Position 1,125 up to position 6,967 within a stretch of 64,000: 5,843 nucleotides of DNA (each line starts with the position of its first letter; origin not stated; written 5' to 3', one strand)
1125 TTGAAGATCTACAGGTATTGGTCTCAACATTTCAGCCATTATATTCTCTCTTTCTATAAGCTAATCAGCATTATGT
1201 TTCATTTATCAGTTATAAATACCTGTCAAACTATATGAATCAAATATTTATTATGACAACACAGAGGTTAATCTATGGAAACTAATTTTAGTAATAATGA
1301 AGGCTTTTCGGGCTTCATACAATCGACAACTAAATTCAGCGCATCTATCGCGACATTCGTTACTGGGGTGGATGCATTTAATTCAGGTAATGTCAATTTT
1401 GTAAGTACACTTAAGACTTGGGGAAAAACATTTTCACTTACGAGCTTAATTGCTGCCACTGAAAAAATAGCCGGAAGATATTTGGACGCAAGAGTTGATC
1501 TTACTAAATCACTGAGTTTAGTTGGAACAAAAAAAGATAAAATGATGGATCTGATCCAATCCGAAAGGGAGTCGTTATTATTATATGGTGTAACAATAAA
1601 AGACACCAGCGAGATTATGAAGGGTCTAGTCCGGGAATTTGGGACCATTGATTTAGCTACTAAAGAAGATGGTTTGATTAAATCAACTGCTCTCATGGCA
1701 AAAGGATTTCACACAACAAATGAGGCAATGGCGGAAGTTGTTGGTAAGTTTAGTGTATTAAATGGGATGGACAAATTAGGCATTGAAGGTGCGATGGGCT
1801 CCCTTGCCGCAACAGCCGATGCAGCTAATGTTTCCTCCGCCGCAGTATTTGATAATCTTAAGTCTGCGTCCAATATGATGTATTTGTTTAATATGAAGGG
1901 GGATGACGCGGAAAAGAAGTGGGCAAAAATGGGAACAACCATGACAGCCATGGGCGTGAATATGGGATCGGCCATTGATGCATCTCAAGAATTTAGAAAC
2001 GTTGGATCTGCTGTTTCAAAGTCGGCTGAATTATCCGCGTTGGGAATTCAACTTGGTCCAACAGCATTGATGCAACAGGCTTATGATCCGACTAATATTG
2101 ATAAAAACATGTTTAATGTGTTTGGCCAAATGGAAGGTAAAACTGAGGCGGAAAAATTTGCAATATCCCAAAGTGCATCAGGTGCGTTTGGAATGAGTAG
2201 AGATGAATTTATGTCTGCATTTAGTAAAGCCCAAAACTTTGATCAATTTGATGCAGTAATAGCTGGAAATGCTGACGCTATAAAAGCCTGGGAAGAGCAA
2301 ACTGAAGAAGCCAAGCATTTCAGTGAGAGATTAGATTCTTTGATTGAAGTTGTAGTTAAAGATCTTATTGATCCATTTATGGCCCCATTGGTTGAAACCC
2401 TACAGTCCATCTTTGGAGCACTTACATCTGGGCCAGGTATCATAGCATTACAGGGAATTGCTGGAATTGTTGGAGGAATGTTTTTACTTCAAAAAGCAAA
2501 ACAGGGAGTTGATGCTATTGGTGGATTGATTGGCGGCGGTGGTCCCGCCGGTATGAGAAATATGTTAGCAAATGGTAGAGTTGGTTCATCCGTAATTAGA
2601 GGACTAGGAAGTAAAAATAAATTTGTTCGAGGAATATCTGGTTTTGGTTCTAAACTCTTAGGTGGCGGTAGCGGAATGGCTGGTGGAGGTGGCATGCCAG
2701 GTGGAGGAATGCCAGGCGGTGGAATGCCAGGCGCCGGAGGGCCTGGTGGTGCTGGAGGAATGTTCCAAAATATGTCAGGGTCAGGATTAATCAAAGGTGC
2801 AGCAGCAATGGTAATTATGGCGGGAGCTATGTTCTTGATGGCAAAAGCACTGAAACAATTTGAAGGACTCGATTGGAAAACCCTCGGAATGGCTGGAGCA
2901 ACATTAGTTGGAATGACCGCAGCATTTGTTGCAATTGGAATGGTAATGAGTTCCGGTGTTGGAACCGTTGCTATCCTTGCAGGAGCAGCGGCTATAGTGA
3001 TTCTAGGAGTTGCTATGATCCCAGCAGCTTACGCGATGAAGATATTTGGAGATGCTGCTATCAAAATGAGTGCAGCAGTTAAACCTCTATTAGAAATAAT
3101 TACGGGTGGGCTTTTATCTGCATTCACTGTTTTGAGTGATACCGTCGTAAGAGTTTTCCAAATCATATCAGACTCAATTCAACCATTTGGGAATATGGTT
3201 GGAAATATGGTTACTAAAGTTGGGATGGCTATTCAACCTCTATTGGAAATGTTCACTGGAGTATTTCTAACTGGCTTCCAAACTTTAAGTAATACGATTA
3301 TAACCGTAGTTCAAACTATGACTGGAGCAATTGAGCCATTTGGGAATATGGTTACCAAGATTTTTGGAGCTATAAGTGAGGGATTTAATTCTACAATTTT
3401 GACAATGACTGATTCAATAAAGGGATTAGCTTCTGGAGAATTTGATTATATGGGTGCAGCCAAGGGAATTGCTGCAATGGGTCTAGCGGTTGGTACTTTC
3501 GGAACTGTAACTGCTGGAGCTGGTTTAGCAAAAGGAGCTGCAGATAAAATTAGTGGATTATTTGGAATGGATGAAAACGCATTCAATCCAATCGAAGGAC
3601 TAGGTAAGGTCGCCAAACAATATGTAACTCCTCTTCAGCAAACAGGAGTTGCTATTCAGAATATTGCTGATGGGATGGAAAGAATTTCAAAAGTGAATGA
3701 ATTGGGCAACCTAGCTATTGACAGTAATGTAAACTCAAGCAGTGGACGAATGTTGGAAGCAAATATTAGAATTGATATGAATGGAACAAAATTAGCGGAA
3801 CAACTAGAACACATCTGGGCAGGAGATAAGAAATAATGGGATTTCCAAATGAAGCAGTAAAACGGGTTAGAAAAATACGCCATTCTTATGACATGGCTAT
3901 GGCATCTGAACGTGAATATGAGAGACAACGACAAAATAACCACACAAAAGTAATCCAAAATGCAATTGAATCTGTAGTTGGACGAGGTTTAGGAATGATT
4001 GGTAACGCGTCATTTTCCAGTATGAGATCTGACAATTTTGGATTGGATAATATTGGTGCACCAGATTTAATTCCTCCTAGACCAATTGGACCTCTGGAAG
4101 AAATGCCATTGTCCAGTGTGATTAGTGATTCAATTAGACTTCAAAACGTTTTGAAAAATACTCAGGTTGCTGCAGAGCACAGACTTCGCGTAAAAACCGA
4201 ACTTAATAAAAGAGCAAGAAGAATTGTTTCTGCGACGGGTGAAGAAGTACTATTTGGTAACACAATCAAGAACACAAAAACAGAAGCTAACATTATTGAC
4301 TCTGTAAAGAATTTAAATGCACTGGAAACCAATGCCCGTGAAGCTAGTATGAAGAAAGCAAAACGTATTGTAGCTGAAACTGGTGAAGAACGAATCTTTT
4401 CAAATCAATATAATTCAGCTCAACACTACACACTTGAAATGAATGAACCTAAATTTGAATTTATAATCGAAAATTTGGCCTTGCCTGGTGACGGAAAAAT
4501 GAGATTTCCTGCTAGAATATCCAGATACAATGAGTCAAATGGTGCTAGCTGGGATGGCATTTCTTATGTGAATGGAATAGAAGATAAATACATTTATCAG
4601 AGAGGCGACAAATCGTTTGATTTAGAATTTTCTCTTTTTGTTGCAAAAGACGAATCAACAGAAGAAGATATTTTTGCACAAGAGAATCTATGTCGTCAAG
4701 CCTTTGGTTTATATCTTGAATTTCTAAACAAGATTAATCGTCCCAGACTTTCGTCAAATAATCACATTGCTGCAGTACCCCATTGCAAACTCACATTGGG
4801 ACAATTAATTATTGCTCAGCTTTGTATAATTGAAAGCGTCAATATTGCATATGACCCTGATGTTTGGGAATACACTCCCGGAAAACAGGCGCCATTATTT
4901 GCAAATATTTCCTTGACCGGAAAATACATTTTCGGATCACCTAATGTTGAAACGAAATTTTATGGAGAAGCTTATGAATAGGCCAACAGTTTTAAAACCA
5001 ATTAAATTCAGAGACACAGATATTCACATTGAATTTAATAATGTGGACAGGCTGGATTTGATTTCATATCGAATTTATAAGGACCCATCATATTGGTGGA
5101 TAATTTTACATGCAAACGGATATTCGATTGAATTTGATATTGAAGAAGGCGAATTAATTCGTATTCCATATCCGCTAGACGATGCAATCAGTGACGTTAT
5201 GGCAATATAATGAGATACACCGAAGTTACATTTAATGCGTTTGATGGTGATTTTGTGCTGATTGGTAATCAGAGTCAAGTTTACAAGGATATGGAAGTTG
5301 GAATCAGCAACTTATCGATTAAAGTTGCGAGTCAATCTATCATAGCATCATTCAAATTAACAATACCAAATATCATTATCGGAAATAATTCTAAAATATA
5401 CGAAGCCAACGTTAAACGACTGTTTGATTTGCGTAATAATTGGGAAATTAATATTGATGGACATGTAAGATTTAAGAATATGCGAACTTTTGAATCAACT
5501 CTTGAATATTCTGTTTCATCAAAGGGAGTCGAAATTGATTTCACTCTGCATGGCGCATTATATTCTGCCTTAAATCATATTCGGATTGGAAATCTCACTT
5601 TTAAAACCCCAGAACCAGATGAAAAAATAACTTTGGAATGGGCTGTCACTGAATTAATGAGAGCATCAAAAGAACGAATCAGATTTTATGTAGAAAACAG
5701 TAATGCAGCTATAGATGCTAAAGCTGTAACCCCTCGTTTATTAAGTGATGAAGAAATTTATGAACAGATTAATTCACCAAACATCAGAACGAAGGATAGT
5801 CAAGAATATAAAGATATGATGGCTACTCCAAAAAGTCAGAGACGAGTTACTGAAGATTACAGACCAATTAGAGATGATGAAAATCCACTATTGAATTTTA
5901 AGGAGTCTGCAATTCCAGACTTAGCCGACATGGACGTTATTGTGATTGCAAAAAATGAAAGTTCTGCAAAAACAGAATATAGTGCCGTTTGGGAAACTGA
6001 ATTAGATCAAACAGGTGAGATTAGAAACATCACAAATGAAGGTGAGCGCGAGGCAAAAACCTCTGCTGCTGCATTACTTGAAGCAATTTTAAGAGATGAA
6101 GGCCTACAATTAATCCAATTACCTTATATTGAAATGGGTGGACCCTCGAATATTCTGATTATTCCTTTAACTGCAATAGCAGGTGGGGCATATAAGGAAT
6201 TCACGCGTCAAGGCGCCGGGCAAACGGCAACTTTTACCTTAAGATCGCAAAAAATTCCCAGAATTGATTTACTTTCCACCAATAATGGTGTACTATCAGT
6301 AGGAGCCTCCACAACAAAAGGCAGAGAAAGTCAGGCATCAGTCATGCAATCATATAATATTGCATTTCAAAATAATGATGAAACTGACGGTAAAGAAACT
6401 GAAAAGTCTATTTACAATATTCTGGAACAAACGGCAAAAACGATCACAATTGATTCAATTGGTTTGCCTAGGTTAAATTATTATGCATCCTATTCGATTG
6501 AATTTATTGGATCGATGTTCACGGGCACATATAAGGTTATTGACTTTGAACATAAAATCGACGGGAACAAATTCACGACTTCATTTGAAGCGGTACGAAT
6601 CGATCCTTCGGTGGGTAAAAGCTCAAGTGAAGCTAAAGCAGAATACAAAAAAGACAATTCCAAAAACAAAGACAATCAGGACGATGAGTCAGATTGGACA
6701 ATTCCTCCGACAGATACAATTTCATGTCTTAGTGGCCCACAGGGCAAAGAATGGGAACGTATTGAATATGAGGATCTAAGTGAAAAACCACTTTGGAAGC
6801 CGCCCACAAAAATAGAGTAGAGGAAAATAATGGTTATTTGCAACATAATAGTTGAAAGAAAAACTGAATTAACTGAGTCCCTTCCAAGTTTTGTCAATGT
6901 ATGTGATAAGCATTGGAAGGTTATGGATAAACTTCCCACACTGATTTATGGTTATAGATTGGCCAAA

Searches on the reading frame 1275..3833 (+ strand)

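Call 10: search_protein_families(library=phrogs, proteins=[window:1275-3833:+], max_evalue=0.01)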
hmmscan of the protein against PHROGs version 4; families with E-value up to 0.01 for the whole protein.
window:1275-3833:+ (853 aa): 2 families
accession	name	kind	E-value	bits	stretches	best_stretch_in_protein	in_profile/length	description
phrog_4372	-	tail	1.4e-06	27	1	503-686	1019-1192/1681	tail length tape measure protein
phrog_38435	-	unknown function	0.0039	18.6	0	144-193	35-85/97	-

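Call 11: search_protein_families(library=pfam, proteins=[window:1275-3833:+], max_evalue=0.01)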
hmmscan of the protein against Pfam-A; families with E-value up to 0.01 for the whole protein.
window:1275-3833:+ (853 aa): 0 families

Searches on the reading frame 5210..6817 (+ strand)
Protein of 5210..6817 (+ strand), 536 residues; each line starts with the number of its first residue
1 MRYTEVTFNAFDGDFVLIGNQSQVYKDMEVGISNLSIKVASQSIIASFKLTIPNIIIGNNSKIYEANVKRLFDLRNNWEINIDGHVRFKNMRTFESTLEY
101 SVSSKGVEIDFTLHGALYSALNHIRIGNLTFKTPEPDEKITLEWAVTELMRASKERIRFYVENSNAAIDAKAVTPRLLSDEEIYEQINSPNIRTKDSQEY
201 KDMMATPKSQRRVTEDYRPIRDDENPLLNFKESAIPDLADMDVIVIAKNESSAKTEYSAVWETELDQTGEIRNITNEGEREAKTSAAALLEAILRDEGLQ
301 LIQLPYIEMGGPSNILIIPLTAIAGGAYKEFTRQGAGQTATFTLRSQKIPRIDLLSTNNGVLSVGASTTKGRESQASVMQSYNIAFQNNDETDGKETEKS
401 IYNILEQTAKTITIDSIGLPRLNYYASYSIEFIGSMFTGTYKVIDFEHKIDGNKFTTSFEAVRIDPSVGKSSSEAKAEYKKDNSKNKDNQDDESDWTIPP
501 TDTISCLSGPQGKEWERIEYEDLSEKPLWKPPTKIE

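Call 10: search_protein_families(library=phrogs, proteins=[window:5210-6817:+], max_evalue=0.01)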
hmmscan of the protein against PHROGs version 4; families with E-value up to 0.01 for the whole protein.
window:5210-6817:+ (536 aa): 1 family
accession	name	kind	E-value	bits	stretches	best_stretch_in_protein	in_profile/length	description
phrog_196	-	tail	4.8e-05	23.1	1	407-513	319-410/536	baseplate hub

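Call 11: search_protein_families(library=pfam, proteins=[window:5210-6817:+], max_evalue=0.01)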
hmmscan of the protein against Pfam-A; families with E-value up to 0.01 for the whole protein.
window:5210-6817:+ (536 aa): 0 families
